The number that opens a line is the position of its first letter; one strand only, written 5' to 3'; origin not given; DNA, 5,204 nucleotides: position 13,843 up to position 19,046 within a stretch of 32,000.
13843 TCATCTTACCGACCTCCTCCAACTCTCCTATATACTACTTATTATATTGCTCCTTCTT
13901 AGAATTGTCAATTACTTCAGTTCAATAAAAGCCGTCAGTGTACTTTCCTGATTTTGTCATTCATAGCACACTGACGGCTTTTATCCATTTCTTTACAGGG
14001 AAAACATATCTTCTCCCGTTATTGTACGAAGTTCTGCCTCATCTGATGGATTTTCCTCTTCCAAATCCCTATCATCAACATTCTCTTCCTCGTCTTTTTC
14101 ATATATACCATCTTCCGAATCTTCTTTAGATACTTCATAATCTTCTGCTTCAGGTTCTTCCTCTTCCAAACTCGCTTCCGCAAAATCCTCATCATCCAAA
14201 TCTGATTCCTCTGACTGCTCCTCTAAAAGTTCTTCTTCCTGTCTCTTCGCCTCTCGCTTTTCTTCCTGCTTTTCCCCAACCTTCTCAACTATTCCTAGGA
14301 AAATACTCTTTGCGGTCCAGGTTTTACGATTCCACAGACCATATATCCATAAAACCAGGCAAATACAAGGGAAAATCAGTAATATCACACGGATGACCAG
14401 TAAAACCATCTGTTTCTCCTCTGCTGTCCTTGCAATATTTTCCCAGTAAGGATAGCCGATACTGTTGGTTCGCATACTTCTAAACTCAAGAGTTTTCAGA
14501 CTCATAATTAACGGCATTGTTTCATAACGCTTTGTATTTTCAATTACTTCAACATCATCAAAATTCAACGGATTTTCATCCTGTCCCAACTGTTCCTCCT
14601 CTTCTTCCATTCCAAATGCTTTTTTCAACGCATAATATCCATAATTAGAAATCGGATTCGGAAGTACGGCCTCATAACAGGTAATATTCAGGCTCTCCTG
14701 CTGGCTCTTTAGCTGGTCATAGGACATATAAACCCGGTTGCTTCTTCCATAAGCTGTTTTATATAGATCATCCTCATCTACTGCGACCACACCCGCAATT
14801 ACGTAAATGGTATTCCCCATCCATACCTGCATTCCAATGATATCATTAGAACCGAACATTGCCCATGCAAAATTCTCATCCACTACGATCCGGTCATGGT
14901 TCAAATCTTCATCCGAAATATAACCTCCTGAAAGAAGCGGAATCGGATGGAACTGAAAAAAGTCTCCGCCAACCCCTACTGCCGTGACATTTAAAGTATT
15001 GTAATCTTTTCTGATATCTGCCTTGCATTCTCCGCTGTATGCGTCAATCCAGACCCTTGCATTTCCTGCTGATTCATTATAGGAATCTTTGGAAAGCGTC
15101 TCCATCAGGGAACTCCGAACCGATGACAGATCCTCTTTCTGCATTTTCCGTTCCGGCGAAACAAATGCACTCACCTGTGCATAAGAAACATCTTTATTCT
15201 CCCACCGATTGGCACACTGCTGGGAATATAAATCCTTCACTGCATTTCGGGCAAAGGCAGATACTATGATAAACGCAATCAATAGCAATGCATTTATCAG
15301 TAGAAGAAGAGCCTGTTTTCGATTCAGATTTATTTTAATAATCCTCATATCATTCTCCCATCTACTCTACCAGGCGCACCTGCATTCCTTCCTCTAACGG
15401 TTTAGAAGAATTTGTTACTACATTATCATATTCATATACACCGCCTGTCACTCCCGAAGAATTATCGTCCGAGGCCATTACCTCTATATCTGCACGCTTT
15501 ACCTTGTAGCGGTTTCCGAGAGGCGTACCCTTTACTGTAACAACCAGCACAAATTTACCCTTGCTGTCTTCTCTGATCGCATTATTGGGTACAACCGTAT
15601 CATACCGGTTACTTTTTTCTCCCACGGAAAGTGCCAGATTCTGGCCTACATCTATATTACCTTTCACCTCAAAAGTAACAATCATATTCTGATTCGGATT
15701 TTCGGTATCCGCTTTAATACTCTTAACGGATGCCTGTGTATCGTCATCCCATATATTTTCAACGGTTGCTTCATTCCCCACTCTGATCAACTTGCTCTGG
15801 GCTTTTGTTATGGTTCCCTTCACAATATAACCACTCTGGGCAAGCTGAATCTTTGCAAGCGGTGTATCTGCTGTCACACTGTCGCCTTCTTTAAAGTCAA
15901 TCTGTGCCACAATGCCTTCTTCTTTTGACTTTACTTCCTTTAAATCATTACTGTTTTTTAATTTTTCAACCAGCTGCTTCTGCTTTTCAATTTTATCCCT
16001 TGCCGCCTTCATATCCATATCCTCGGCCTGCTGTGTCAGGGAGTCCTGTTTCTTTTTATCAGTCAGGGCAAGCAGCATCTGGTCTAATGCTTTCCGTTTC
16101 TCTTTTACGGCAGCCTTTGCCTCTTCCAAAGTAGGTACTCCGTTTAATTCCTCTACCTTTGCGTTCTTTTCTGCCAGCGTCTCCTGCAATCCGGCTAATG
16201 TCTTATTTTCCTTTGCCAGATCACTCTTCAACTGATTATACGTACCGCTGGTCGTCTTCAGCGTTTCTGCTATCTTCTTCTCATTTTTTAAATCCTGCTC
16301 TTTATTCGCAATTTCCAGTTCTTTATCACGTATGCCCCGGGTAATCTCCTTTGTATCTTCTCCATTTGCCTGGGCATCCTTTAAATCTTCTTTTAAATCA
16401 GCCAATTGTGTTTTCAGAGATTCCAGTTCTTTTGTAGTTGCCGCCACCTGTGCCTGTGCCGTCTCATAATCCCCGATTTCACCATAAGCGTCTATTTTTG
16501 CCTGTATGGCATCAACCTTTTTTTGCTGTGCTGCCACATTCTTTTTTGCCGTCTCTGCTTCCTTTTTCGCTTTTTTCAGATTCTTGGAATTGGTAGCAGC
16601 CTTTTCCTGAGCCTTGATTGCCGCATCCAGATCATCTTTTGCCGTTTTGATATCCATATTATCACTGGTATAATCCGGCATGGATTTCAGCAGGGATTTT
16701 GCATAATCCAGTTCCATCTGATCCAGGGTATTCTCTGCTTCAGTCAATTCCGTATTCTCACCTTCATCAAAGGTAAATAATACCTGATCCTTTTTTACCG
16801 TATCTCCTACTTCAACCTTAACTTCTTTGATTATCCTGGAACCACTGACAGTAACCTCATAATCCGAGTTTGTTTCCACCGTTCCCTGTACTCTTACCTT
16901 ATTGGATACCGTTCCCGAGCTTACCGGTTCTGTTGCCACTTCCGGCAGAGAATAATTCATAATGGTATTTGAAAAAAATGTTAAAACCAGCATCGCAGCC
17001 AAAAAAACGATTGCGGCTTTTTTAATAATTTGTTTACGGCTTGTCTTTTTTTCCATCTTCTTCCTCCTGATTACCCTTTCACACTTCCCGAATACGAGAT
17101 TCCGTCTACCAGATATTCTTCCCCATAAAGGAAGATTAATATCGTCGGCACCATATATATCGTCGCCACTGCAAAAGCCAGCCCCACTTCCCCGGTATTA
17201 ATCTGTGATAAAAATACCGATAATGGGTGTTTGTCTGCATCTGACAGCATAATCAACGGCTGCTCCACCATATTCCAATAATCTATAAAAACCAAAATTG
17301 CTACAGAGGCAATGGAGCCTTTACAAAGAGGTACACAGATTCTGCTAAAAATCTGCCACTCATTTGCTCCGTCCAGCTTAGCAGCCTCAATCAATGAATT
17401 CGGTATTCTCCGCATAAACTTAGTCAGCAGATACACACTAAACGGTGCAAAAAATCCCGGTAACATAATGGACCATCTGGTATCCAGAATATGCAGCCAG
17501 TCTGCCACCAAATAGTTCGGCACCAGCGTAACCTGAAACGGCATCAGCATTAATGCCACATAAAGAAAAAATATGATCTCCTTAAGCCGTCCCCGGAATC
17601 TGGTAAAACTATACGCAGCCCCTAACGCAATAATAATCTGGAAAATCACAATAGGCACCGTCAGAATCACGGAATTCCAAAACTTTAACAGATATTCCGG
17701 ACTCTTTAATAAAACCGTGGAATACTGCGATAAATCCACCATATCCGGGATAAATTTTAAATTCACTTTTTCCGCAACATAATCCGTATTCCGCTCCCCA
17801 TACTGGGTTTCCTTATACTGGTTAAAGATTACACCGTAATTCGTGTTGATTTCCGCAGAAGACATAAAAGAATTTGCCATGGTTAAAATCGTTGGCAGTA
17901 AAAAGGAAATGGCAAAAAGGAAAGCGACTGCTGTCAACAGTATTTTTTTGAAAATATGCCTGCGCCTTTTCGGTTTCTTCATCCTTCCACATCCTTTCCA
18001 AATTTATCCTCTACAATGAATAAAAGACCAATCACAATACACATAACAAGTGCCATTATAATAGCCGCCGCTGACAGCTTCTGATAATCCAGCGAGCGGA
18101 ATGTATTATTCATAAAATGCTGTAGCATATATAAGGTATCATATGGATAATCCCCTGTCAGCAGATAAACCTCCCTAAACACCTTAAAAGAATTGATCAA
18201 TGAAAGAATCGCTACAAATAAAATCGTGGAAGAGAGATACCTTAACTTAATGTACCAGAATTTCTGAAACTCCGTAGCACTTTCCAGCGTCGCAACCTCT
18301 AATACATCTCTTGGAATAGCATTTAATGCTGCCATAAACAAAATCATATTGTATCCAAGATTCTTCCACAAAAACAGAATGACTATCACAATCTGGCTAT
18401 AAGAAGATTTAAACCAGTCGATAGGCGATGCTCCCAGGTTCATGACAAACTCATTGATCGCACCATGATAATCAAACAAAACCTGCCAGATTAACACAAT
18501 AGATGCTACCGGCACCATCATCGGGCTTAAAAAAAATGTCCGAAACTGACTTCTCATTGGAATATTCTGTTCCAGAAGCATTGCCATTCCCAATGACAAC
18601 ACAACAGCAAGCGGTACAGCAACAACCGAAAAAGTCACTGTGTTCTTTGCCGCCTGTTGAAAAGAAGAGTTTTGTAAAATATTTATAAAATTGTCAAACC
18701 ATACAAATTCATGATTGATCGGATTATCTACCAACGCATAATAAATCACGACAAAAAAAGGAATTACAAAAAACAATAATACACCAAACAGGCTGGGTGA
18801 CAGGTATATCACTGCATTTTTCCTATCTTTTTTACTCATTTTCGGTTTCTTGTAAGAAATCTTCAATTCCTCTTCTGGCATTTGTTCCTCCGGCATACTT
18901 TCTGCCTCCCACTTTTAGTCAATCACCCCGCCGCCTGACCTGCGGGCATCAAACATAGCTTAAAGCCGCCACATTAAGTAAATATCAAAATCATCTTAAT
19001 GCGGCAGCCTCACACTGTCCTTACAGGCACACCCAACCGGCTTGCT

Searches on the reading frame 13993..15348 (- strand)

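Call 70: search_protein_families(library=pfam, proteins=[window:13993-15348:-], max_evalue=0.00001)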
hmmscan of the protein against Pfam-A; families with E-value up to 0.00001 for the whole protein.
window:13993-15348:- (451 aa): 1 family
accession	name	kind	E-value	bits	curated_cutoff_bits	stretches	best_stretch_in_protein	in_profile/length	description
PF12704.14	MacB_PCD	-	5.2e-09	37.1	27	1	83-217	52-180/207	MacB-like periplasmic core domain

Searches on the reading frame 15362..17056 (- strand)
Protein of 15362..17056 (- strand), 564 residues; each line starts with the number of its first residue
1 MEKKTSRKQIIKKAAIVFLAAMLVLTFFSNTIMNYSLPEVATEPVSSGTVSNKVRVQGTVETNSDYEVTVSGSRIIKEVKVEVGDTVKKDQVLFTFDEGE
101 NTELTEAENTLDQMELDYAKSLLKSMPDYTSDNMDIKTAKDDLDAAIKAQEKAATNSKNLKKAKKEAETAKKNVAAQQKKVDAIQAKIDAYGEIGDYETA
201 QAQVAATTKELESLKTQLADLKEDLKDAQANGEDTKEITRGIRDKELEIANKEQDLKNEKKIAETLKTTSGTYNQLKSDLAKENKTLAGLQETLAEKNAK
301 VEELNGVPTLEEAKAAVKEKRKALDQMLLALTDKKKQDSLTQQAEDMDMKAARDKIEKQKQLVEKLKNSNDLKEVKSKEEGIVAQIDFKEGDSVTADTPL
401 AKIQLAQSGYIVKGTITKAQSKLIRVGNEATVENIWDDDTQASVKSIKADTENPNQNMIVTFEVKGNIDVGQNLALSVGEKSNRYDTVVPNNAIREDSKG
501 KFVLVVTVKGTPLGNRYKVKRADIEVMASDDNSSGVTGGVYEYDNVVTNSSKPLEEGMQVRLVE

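Call 70: search_protein_families(library=pfam, proteins=[window:15362-17056:-], max_evalue=0.00001)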
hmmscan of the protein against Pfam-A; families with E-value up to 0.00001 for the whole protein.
window:15362-17056:- (564 aa): 3 families
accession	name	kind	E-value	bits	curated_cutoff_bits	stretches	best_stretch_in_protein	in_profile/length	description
PF00364.28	Biotin_lipoyl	-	2.8e-08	33.9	22.1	0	374-403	44-73/73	Biotin-requiring enzyme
PF13437.12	HlyD_3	-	3.7e-08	34.5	22.2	1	375-475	2-102/106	HlyD family secretion protein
PF13533.13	Biotin_lipoyl_2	-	2.6e-07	30.7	29.8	0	75-97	10-32/32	Biotin-lipoyl like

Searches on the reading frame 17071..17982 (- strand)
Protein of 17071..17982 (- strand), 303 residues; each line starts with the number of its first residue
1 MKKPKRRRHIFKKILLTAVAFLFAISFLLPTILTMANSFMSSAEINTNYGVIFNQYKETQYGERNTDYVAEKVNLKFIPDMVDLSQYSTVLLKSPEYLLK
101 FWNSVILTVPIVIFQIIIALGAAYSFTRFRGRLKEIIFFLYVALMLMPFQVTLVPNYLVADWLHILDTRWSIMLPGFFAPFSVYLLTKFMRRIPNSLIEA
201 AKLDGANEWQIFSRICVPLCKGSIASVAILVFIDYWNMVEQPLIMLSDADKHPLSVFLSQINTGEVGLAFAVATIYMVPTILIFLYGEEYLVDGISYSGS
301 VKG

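Call 70: search_protein_families(library=pfam, proteins=[window:17071-17982:-], max_evalue=0.00001)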
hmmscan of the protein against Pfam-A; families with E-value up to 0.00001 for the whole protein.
window:17071-17982:- (303 aa): 1 family
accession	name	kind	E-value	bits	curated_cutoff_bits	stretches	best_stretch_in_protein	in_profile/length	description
PF00528.27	BPD_transp_1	-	1.2e-15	58.1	26.4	1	116-286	2-173/184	Binding-protein-dependent transport system inner membrane component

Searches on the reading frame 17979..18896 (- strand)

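Call 70: search_protein_families(library=pfam, proteins=[window:17979-18896:-], max_evalue=0.00001)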
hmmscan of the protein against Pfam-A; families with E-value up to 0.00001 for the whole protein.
window:17979-18896:- (305 aa): 1 family
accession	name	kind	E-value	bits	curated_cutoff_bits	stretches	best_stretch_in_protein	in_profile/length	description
PF00528.27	BPD_transp_1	-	1.7e-15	57.7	26.4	1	98-293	2-176/184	Binding-protein-dependent transport system inner membrane component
